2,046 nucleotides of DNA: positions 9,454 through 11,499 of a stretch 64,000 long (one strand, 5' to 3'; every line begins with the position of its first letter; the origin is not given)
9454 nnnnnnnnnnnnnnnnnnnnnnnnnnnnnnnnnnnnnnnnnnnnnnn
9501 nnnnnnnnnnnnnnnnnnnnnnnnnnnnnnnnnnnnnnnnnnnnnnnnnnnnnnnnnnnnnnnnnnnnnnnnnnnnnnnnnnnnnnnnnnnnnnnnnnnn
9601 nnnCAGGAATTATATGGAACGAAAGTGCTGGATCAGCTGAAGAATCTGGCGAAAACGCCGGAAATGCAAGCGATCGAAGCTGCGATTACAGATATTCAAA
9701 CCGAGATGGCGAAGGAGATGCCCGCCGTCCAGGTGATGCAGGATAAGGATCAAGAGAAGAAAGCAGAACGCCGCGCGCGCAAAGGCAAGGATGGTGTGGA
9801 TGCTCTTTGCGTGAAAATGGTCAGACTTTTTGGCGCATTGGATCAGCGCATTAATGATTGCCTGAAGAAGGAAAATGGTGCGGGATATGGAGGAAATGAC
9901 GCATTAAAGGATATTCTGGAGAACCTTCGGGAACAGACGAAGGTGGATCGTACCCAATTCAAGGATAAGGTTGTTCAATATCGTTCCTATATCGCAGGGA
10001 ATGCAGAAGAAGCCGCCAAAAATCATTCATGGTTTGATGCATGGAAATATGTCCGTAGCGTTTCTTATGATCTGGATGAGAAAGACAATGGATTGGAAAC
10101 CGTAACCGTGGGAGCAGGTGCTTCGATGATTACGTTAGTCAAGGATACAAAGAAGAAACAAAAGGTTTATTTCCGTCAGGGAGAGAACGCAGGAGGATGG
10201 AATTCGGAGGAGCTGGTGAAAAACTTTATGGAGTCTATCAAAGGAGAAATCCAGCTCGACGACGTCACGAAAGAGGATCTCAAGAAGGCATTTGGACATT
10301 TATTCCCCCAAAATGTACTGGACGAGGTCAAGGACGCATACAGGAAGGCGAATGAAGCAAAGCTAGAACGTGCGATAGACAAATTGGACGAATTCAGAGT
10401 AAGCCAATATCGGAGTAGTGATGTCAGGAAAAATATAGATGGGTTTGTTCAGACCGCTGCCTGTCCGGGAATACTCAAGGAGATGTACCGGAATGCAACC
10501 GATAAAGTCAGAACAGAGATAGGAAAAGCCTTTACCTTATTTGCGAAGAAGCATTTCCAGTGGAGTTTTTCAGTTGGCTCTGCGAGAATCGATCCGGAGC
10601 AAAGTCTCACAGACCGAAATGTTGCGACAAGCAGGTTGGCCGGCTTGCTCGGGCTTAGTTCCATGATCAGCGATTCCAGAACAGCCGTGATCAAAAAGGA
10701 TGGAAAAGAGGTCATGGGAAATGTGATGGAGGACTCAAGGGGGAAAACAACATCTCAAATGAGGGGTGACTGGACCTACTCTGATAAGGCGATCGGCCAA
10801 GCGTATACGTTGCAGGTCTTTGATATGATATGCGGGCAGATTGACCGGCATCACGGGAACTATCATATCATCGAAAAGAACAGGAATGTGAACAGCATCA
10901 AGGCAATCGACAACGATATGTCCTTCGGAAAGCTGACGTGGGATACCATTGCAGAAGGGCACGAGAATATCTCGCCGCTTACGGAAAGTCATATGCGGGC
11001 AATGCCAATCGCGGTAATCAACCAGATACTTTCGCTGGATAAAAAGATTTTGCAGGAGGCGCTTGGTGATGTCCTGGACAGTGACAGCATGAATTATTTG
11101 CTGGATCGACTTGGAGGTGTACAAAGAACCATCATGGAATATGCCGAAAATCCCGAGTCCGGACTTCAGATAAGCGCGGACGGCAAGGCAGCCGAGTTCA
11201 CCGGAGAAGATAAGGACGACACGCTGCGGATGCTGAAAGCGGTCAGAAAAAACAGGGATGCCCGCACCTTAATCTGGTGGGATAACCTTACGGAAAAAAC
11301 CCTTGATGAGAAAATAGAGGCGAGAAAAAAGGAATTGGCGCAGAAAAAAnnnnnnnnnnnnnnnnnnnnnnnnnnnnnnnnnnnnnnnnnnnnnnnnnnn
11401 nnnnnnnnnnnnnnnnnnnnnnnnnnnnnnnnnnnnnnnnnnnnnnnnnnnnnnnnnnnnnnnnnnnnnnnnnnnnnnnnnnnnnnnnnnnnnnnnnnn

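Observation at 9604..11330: Near-identical DNA between the 3' halves of paralogs B and C despite diverged 5' halves: gene conversion or recent segmental duplication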

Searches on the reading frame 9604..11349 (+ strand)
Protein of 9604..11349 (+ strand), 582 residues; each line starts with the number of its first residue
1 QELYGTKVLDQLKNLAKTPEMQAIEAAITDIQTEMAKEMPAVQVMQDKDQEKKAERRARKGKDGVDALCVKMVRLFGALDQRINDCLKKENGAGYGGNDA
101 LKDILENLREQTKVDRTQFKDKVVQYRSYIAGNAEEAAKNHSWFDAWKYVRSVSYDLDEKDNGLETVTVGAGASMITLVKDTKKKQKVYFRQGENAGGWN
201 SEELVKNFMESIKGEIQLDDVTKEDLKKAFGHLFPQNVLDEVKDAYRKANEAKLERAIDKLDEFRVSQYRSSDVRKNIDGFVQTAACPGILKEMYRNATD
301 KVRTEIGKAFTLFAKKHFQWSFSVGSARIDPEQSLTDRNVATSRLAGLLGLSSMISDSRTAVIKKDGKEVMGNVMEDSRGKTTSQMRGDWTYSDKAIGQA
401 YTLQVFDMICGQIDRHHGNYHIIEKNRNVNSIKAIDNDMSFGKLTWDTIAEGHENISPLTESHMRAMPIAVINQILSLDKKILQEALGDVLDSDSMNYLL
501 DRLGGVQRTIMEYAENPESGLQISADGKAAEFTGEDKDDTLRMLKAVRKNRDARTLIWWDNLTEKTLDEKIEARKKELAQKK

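Call 40: search_solved_structures(query=A1, max_evalue=1, show_alignments=2)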
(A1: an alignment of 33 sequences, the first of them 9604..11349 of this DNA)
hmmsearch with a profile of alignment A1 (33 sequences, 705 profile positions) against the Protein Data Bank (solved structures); distinct sequences matched with E-value up to 1: 7.
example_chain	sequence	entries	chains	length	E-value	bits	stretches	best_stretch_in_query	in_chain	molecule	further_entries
3whb_A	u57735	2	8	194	0.00048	22.1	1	289-390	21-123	Fatty acid metabolism regulator protein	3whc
1vi0_A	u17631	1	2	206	0.00062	21.8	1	289-390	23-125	transcriptional regulator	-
3d9i_A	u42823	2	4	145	0.023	16.6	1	159-244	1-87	RNA-binding protein 16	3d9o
2diw_A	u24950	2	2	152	0.063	15.1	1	156-244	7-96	Putative RNA-binding protein 16 | SR-related and CTD-associated factor 8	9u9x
3d9p_A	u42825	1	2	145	0.24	13.2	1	172-244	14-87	RNA-binding protein 16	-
3d9j_A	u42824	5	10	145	0.24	13.2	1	172-244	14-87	RNA-binding protein 16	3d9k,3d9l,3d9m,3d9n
5xom_A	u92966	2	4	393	0.68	11.7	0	514-638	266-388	Glycosaminoglycan xylosylkinase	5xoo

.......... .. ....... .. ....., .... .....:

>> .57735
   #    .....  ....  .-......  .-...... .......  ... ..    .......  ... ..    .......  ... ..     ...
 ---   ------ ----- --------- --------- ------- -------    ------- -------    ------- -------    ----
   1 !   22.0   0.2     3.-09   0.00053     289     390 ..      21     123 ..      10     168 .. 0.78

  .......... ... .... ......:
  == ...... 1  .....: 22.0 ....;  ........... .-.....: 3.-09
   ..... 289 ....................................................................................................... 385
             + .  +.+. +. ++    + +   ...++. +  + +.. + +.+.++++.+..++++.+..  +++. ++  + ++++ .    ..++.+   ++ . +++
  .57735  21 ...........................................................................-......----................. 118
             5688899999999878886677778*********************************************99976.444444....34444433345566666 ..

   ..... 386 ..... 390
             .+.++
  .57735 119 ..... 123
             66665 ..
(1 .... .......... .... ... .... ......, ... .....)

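Call 49: predict_structure(alignment_id=A1)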
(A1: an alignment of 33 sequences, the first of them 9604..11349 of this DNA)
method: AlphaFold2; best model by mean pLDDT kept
length: 582 residues; sequences in the alignment: 33
mean_pLDDT: 89.7   pTM: 0.89
mean pLDDT of the five models: 89.7, 88.7, 88.5, 87.4, 86.9
residues with pLDDT >= 90: 395; 70-90: 164; 50-70: 8; < 50: 15
segments of 3 or more residues with pLDDT < 50: 1-15
pLDDT, mean of each block of 10 residues (from residue 1): 30 58 90 89 84 84 85 95 93 84 89 91 91 85 90 88 82 78 91 91 94 89 96 96 96 95 93 95 96 96 96 95 95 93 94 93 89 91 86 95 96 91 92 92 95 91 94 94 90 94 97 93 90 94 93 78 94 96 78
secondary structure, 60 per line:
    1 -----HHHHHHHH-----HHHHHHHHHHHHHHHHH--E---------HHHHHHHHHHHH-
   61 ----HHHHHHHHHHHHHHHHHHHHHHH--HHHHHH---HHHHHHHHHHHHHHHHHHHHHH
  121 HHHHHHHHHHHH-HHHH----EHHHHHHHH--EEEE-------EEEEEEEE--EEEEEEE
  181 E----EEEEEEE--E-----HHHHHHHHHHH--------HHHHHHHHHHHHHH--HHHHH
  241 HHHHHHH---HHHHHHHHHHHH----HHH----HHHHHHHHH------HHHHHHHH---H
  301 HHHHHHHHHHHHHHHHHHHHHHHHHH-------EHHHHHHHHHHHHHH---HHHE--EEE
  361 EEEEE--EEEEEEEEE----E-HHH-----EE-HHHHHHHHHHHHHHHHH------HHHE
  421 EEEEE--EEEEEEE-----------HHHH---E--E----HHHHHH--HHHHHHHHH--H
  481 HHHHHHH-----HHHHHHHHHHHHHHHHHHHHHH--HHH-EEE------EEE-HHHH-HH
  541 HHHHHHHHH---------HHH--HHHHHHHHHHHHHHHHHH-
elements in order: H6-13 H19-35 H48-59 H65-87 H90-95 H99-132 H134-137 H143-150 E153-156 E164-171 E174-181 E186-192 H201-211 H220-233 H236-247 H251-262 H274-282 H289-296 H300-326 H335-348 E358-365 E368-376 H394-410 E420-425 E428-434 H446-449 H461-466 H469-477 H480-487 H493-514 E521-523 E530-532 H534-537 H539-549 H564-581

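Call 51: fold_search(model_id=the predicted structure, library=pdb)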
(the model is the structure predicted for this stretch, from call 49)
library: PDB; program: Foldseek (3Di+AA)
matches with E <= 10: 809; with E <= 0.001: 1
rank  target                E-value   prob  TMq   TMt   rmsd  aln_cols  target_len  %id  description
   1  9hhm_A                2.5e-04  1.00  0.28  0.35  15.5       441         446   13  Crystal structure of phosphatidyl inositol 4-kinase II beta in complex with HH5129 (released 2025-12-03)
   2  4wtv_A                1.4e-03  1.00  0.29  0.37  15.5       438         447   13  Crystal structure of the phosphatidylinositol 4-kinase IIbeta (released 2015-07-15)
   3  4hnd_A                1.1e-02  1.00  0.25  0.38   5.3       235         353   13  Crystal structure of the catalytic domain of Selenomethionine substituted human PI4KIIalpha in complex with ADP (released 2014-04-09)
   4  3a2c_G                8.5e-02  0.77  0.13  0.24  12.5       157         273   15  Crystal structure of a pyrazolopyrimidine inhibitor complex bound to MAPKAP Kinase-2 (MK2) (released 2010-05-12)
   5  6u69                  1.3e-01  0.54  0.15  0.26  14.3       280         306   14  Crystal structure of Yck2 from Candida albicans, apoenzyme (released 2019-10-09)
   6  3kc3_H                1.3e-01  0.51  0.14  0.23  16.1       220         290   14  MK2 complexed to inhibitor N4-(7-(benzofuran-2-yl)-1H-indazol-5-yl)pyrimidine-2,4-diamine (released 2010-01-12)
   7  3a2c_F                1.6e-01  0.82  0.14  0.26  11.9       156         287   15  Crystal structure of a pyrazolopyrimidine inhibitor complex bound to MAPKAP Kinase-2 (MK2) (released 2010-05-12)
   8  6ncg_B                1.8e-01  0.54  0.12  0.23  13.4       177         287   12  Crystal Structure of Human Vaccinia-related kinase 2 (VRK-2) bound to pyridin-benzenesulfonamide inhibitor (released 2019-01-16)
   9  2v62_A                1.8e-01  0.51  0.12  0.21  14.2       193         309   13  Structure of vaccinia-related kinase 2 (released 2007-08-21)
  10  9edy                  1.8e-01  0.35  0.14  0.24  13.5       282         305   15  Crystal structure of Yck2 from Candida albicans in complex with inhibitor 2b: 6-fluoro-2-(4-fluorophenyl)-3-(pyridin-4-y (released 2025-01-08)
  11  5jda                  2.0e-01  0.69  0.17  0.25  17.9       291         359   10  Bacillus cereus CotH kinase plus Mg2+/AMP (released 2016-05-18)
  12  7nry                  2.0e-01  0.41  0.15  0.25  15.3       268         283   12  Re-refinement of MAPKAP kinase-2/inhibitor complex 3fyj (released 2022-02-09)
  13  3a2c_D                2.3e-01  0.54  0.13  0.23  12.1       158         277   13  Crystal structure of a pyrazolopyrimidine inhibitor complex bound to MAPKAP Kinase-2 (MK2) (released 2010-05-12)
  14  2v62_B                2.4e-01  0.44  0.14  0.23  14.4       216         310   12  Structure of vaccinia-related kinase 2 (released 2007-08-21)
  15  6t6f_B                2.4e-01  0.41  0.17  0.29  17.4       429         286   10  Crystal structure of human calmodulin-dependent protein kinase 1D (CAMK1D) bound to compound 8 (CS275) (released 2020-01-15)
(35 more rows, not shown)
